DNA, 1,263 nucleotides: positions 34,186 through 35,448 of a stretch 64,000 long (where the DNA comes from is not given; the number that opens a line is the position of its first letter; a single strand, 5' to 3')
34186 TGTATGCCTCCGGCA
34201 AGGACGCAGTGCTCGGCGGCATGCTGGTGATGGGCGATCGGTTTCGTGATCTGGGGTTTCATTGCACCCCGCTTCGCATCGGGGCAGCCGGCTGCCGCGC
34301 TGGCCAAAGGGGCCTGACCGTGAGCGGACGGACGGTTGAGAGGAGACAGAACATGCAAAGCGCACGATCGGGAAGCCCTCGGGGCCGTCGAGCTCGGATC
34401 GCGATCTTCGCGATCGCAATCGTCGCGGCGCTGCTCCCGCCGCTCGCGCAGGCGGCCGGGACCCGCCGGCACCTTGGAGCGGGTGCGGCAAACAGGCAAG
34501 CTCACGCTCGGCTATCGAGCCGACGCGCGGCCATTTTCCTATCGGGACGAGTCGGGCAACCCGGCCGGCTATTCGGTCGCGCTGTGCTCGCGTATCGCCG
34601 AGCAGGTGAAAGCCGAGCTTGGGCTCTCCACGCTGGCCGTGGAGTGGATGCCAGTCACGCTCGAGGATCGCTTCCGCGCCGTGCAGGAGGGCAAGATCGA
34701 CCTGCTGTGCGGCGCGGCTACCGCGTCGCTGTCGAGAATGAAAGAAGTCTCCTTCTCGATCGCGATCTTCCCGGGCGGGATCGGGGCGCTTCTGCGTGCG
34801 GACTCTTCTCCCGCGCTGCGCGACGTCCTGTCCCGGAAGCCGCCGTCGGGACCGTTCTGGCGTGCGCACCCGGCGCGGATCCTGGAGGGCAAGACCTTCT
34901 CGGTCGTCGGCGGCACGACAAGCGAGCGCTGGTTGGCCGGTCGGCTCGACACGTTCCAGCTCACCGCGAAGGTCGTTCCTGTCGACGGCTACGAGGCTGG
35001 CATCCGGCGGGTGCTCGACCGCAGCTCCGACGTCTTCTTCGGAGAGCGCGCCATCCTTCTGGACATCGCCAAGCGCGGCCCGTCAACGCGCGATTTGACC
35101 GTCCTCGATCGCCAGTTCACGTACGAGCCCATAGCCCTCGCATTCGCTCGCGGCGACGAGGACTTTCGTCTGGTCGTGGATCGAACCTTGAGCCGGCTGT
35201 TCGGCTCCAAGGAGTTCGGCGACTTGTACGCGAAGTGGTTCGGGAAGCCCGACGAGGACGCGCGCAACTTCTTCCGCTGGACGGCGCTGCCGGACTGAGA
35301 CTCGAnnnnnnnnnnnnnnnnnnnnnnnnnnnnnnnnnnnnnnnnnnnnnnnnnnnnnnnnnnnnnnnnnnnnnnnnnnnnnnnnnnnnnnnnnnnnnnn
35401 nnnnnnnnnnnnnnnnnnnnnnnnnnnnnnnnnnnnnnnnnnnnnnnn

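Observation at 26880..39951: Thirteen-kb single-direction block fusing an arginine deiminase pathway with ornithine decarboxylase/PotE, a second decarboxylase and a dedicated porin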

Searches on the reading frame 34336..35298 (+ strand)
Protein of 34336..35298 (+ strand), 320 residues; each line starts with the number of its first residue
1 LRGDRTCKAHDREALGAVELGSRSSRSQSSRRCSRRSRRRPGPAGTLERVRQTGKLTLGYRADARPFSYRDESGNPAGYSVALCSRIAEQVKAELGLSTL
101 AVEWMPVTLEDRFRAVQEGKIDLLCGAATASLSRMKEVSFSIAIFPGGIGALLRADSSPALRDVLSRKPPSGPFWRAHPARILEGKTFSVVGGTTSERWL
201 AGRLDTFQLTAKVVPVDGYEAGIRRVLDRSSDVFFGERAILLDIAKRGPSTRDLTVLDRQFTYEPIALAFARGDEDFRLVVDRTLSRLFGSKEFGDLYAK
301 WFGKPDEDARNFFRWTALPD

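Call 5: search_protein_families(library=ncbifam, proteins=[window:34336-35298:+], max_evalue=0.00001)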
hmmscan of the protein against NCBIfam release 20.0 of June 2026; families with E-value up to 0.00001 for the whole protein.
window:34336-35298:+ (320 aa): 4 families
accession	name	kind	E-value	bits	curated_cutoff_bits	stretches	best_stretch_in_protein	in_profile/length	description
TIGR01096.1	3A0103s03R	subfamily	1.4e-23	83.7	256.35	1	47-302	18-250/250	lysine/arginine/ornithine ABC transporter substrate-binding protein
NF008063.0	PRK10797.1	subfamily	1.3e-22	80.4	375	1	44-154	30-140/302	glutamate/aspartate ABC transporter substrate-binding protein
TIGR04262.1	orph_peri_GRRM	subfamily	6.7e-13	48.5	190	1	54-157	1-102/257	extracellular substrate binding-like orphan protein GrrP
NF008426.0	PRK11260.1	equivalog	2.5e-12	46.6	312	1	45-303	32-261/266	cystine ABC transporter substrate-binding protein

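Call 6: search_protein_families(library=pfam, proteins=[window:34336-35298:+], max_evalue=0.001)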
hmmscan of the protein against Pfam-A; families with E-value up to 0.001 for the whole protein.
window:34336-35298:+ (320 aa): 1 family
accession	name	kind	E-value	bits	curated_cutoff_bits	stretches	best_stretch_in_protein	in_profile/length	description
PF00497.25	SBP_bac_3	-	9.2e-24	84.1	26.4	1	56-304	1-132/132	Bacterial extracellular solute-binding proteins, family 3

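Call 8: find_related_loci(query=window:34336-35298:+, collection=genome_contigs, flank=10000)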
Query window:34336-35298:+ (320 aa) in genome_contigs; peptide patterns used: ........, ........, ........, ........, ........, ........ (x = any residue, [..] = any of these).
427 stretches matched a pattern; 89 encode a relative of the query (tblastn E <= 1e-3); the best 80 are kept; 80 distinct loci.
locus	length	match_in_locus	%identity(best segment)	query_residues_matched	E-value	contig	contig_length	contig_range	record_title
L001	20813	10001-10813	67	47-318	3e-120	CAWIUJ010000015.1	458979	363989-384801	MAG: uncultured Alphaproteobacteria bacterium isolate MFD01872.bin.1.111 genome assembly, contig: contig_99856, whole ge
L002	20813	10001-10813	67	47-318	4e-120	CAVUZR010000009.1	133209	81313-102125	MAG: uncultured Alphaproteobacteria bacterium isolate MFD05513.bin.1.41 genome assembly, contig: contig_25545, whole gen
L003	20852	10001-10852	62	41-320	2e-116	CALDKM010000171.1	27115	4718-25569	MAG TPA_asm: uncultured proteobacterium isolate SRR5576005_bin.170_CONCOCT_v1.1_MAG genome assembly, contig: ERZ795034.1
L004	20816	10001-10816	67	47-318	2e-115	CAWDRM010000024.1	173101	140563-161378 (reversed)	MAG: uncultured Alphaproteobacteria bacterium isolate MFD05377.bin.2.85 genome assembly, contig: contig_64163, whole gen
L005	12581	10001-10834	68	44-319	7e-113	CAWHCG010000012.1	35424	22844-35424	MAG: uncultured beta proteobacterium isolate MFD00962.bin.2.12 genome assembly, contig: contig_129639, whole genome shot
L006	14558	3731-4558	57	46-320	3e-104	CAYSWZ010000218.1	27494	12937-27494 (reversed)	MAG TPA_asm: uncultured bacterium isolate binchicken_co279_112 genome assembly, contig: k141_800890, whole genome shotgu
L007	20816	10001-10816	58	48-318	2e-104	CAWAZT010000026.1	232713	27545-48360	MAG: uncultured Acidobacteriota bacterium isolate MFD03975.bin.2.149 genome assembly, contig: contig_99459, whole genome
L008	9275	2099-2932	54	45-320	7e-97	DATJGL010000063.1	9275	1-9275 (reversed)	MAG TPA_asm: Gemmatimonadales bacterium isolate SMAG_U15485 k141_11121603, whole genome shotgun sequence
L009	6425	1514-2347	53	45-320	6e-95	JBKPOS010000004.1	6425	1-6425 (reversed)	MAG: Gemmatimonadota bacterium isolate GS_HAYS_MAG_00008 GS_HAYS_000000673863, whole genome shotgun sequence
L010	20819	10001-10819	51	47-320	1e-92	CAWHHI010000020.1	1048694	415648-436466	MAG: uncultured Gemmatimonadaceae bacterium isolate MFD00392.bin.2.235 genome assembly, contig: contig_9198, whole genom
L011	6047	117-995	46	33-319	7e-89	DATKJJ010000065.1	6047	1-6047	MAG TPA_asm: Gemmatimonadales bacterium isolate SMAG_U14627 k141_1856374, whole genome shotgun sequence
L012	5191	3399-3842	75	173-320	1e-68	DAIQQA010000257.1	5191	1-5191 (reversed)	MAG TPA_asm: Burkholderiales bacterium isolate CTOTU25577 NODE_11069_length_5191_cov_5.433801, whole genome shotgun sequ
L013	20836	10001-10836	50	44-318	2e-30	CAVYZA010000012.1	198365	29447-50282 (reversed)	MAG: uncultured beta proteobacterium isolate MFD02242.bin.2.83 genome assembly, contig: contig_31062, whole genome shotg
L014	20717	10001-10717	25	43-304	3e-16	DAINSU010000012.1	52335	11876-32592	MAG TPA_asm: Anaerolineaceae bacterium isolate CTOTU1856 NODE_144_length_52335_cov_38.214365, whole genome shotgun seque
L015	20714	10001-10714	26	43-303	2e-14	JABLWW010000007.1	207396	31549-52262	MAG: Anaerolineae bacterium isolate Ch10 contig7, whole genome shotgun sequence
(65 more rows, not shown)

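Call 27: find_related_loci(query=A1, collection=metagenome_contigs, flank=10000)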
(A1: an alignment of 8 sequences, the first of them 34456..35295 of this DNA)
Query A1 (280 aa) in metagenome_contigs; peptide patterns used: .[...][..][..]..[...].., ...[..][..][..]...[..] (x = any residue, [..] = any of these).
600 stretches matched a pattern (row limit reached: there are more); 405 encode a relative of the query (tblastn E <= 1e-3); the best 80 are kept; 80 distinct loci.
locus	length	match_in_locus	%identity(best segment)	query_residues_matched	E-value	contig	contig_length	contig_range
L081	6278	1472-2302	75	5-280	1e-134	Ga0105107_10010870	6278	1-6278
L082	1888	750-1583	69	4-280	4e-137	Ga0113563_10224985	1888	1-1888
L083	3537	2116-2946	70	5-280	2e-130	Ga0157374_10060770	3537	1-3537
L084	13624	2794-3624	69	4-280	5e-124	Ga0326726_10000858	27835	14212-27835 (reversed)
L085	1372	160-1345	69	4-280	5e-135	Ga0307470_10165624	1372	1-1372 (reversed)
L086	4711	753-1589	65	1-280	1e-123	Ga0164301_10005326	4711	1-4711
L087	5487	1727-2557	64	4-280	1e-122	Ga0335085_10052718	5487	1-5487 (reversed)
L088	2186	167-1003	64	1-280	7e-129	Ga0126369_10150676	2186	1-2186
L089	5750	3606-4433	66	5-280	4e-121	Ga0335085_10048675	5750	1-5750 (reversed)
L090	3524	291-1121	65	4-280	1e-123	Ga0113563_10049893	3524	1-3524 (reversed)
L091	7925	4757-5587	65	1-280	9e-121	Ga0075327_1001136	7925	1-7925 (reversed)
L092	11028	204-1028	68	5-280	3e-120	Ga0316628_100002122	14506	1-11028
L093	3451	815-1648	65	1-278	2e-122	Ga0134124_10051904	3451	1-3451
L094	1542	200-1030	66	4-280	2e-128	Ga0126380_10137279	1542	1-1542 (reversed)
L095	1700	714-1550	64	1-280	3e-127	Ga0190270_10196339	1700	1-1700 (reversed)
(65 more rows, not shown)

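Call 54: search_solved_structures(query=window:34468-35295:+, max_evalue=0.001, show_alignments=2)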
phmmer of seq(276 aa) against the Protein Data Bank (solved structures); distinct sequences matched with E-value up to 0.001: 38.
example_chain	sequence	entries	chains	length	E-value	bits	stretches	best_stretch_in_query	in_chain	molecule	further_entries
2ia4_A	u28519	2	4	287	3e-20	76.1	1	2-262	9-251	Putative periplasmic binding transport protein | PERIPLASMIC BINDING TRANSPORT PROTEIN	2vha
5tuj_C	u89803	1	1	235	4.7e-19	72.2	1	2-258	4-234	Ancestral protein CDT-Anc1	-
5t0w_A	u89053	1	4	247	5.1e-19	72.1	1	2-258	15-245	AncCDT-1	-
8ovn_A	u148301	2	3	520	2.4e-18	69.9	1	2-267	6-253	Putative periplasmic binding transport protein,Green fluorescent protein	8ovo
9fbu_A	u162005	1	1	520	2.4e-18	69.9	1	2-261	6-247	Periplasmic binding transport protein,Green fluorescent protein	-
8ovp_A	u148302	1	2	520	3.2e-16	62.9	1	2-267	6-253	Putative periplasmic binding transport protein,Green fluorescent protein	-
4zv1_A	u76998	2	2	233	1.5e-15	60.7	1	9-260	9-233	AncQR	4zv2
5eyf_A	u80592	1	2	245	5.6e-15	58.8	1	3-261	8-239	Glutamate ABC superfamily ATP binding cassette transporter, binding protein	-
5jos_A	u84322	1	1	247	9.2e-13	51.6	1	3-258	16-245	Cyclohexadienyl dehydratase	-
6wup_A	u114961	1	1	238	3.3e-11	46.4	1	3-258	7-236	Ancestral cyclohexadienyl dehydratase, AncCDT-5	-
1xt8_A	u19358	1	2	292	3.6e-10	43.1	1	2-115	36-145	putative amino-acid transporter periplasmic solute-binding protein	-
6svf_A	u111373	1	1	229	2.6e-09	40.3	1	3-114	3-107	Amino acid ABC transporter, periplasmic amino acid-binding protein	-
3k4u_A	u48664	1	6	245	5.5e-09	39.2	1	166-258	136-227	BINDING COMPONENT OF ABC TRANSPORTER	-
4prs_A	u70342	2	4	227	2.6e-08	36.9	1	3-114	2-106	ABC-type transporter, periplasmic subunit family 3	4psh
6ggp_A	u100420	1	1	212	1.1e-07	34.9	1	3-114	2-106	Amino acid ABC transporter, periplasmic amino acid-binding protein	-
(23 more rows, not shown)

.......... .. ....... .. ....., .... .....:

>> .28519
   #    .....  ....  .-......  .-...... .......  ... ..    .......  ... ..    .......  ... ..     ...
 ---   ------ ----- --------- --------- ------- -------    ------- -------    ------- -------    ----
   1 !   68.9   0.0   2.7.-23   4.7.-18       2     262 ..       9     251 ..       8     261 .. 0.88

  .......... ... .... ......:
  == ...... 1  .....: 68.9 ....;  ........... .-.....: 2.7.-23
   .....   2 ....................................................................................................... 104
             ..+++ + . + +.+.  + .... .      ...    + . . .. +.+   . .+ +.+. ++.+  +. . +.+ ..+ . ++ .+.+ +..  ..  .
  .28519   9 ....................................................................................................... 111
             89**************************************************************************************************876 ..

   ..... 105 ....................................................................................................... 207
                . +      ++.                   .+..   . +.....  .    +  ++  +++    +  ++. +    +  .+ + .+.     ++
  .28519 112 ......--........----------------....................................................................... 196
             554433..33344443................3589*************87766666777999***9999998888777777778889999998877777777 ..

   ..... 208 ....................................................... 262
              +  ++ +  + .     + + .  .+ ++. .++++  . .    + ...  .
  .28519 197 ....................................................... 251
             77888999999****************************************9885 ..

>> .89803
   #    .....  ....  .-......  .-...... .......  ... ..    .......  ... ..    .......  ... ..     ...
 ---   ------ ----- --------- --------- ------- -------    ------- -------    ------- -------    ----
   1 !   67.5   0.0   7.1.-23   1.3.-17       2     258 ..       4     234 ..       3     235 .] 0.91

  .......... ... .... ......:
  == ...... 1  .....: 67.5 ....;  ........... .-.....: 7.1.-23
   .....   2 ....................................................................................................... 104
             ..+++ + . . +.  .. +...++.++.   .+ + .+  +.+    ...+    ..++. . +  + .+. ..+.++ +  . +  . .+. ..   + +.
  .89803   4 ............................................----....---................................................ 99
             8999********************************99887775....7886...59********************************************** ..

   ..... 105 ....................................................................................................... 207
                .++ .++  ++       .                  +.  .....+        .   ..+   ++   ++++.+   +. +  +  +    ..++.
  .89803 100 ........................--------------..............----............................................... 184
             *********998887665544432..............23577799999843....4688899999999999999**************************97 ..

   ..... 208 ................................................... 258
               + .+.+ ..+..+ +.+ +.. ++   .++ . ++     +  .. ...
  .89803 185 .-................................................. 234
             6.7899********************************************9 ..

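Call 95: search_dna_similar(query=window:34468-35295:+, collection=plasmids, mode=protein, max_evalue=1e-20, max_rows=15)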
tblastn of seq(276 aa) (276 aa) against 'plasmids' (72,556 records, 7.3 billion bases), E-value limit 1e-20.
Records with a match: 245; places in all: 263; records where one place covers at least 80% of the query: 244.
Best place of each record, by identity: <60% 245.
By first word of the organism name: Ralstonia 106; Sinorhizobium 64; Rhizobium 20; Cupriavidus 9; Paraburkholderia 5; Burkholderia 5; Phaeobacter 5; Acinetobacter 5; Caballeronia 4; Agrobacterium 3; and 15 more.
By predicted mobility (MOB-suite, as given by PLSDB): mobilizable 100; conjugative 84; non-mobilizable 61.
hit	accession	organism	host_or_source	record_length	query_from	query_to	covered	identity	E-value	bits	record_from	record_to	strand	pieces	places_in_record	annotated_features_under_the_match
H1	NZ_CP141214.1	Sinorhizobium meliloti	alfalfa,Isolate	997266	2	276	100%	57.0%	2e-94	311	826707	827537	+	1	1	amino acid ABC transporter substrate-binding protein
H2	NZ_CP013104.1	Paraburkholderia caribensis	-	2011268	1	276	100%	56.5%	2e-101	331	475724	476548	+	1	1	none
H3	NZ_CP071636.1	Rhizobium sp. NZLR1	lentil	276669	2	276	100%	54.2%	8e-90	298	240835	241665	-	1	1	amino acid ABC transporter substrate-binding protein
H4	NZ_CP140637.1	Rhizobium indigoferae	Indigofera amblyantha,Pure culture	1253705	2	276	100%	53.4%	3e-91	302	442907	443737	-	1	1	record has no annotation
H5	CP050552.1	Rhizobium leguminosarum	Vicia sativa,cell culture,root nodule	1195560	2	276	100%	53.1%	4e-91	301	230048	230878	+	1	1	none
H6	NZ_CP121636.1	Rhizobium leguminosarum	Trifolium ambiguum,cell culture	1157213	2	276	100%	53.1%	7e-91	301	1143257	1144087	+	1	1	record has no annotation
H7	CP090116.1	Rhizobium leguminosarum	Trifolium ambiguum,Cell culture,Plant ...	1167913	2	276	100%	53.1%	7e-91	301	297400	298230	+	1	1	amino acid ABC transporter substrate-binding protein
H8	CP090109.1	Rhizobium leguminosarum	Trifolium ambiguum,Cell culture,Plant ...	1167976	2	276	100%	53.1%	7e-91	301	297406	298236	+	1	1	amino acid ABC transporter substrate-binding protein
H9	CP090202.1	Rhizobium leguminosarum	Trifolium ambiguum,Cell culture,nodule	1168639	2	276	100%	53.1%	7e-91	301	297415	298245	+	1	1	amino acid ABC transporter substrate-binding protein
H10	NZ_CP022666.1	Rhizobium leguminosarum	single cell,root nodules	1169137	2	276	100%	53.1%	7e-91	301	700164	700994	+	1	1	record has no annotation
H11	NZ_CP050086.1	Rhizobium leguminosarum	Trifolium pratense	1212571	2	276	100%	53.1%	7e-91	301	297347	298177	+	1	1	record has no annotation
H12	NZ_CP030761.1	Rhizobium leguminosarum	Genomic DNA from Bacterial pure culture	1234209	2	276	100%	53.1%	7e-91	301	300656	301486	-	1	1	record has no annotation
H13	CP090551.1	Rhizobium leguminosarum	Trifolium pratense,Cell culture,Plant ...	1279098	2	276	100%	53.1%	7e-91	301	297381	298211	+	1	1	amino acid ABC transporter substrate-binding protein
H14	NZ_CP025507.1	Rhizobium leguminosarum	Pisum sativum,pea nodule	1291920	2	276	100%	53.1%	7e-91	301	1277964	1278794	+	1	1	record has no annotation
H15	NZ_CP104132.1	Sinorhizobium sp. K101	Phaseolus vulgaris,cell ...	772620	2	276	100%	53.1%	2e-87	291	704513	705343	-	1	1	amino acid ABC transporter substrate-binding protein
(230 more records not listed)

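Call 96: get_annotated_region(hit=H1, flank=11000)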
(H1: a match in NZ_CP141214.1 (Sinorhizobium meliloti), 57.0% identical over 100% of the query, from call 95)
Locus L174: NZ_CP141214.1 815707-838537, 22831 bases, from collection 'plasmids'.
description: Sinorhizobium meliloti strain LMB1 plasmid pB, complete sequence
organism: Sinorhizobium meliloti (NCBI taxid 382)
taxonomy: Bacteria; Pseudomonadota; Alphaproteobacteria; Hyphomicrobiales; Rhizobiaceae; Sinorhizobium; Sinorhizobium meliloti
host: -; source: alfalfa,Isolate; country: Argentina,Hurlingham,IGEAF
typing (MOB-suite, as given by PLSDB): conjugative; relaxase MOBQ; mating-pair formation MPF_T
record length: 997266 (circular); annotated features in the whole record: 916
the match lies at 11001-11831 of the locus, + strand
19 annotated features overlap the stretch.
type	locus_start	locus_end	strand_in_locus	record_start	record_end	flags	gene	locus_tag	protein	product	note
CDS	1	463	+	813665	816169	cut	napA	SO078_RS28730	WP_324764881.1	periplasmic nitrate reductase subunit alpha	GO:0042126 - nitrate metabolic process [Evidence IEA]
CDS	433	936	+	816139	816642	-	-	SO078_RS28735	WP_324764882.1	nitrate reductase cytochrome c-type subunit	-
CDS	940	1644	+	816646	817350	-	-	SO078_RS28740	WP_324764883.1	NapC/NirT family cytochrome c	-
CDS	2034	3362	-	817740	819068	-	-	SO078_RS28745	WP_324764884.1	amino acid permease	GO:0055085 - transmembrane transport [Evidence IEA]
CDS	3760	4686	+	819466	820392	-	-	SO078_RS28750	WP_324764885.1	cation transporter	GO:0006812 - monoatomic cation transport [Evidence IEA]; GO:0055085 - transmembrane transport [Evidence IEA]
CDS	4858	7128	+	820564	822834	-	-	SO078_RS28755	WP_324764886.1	arginine/lysine/ornithine decarboxylase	-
CDS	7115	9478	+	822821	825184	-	speC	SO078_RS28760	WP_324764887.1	ornithine decarboxylase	-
CDS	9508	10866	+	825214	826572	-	potE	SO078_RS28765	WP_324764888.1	putrescine-ornithine antiporter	GO:0015822 - ornithine transport [Evidence IEA]; GO:0015847 - putrescine transport [Evidence IEA]; GO:0055085 - ...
CDS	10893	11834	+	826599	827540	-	-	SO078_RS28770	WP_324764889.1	amino acid ABC transporter substrate-binding protein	-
CDS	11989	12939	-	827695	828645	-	-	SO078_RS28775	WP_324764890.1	DUF2950 domain-containing protein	-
CDS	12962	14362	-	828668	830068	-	-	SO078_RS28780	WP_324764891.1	DUF3300 domain-containing protein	-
CDS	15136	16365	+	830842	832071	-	arcA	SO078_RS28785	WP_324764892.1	arginine deiminase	GO:0019546 - arginine deiminase pathway [Evidence IEA]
CDS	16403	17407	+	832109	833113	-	-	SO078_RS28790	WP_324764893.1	ornithine carbamoyltransferase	GO:0006520 - amino acid metabolic process [Evidence IEA]; GO:0006591 - ornithine metabolic process [Evidence IEA]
CDS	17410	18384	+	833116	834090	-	arcC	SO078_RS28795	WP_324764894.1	carbamate kinase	GO:0006520 - amino acid metabolic process [Evidence IEA]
CDS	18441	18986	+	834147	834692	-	-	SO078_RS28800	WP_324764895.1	CYTH domain-containing protein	-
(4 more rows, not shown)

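Call 97: get_annotated_region(hit=H2, flank=11000)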
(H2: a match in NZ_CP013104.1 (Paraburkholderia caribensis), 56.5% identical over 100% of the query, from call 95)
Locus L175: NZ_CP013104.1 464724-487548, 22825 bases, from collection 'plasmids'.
description: Paraburkholderia caribensis strain MWAP64 plasmid 1, complete sequence
organism: Paraburkholderia caribensis (NCBI taxid 75105)
taxonomy: Bacteria; Pseudomonadota; Betaproteobacteria; Burkholderiales; Burkholderiaceae; Paraburkholderia; Paraburkholderia caribensis
host: -; source: -; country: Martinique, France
typing (MOB-suite, as given by PLSDB): non-mobilizable
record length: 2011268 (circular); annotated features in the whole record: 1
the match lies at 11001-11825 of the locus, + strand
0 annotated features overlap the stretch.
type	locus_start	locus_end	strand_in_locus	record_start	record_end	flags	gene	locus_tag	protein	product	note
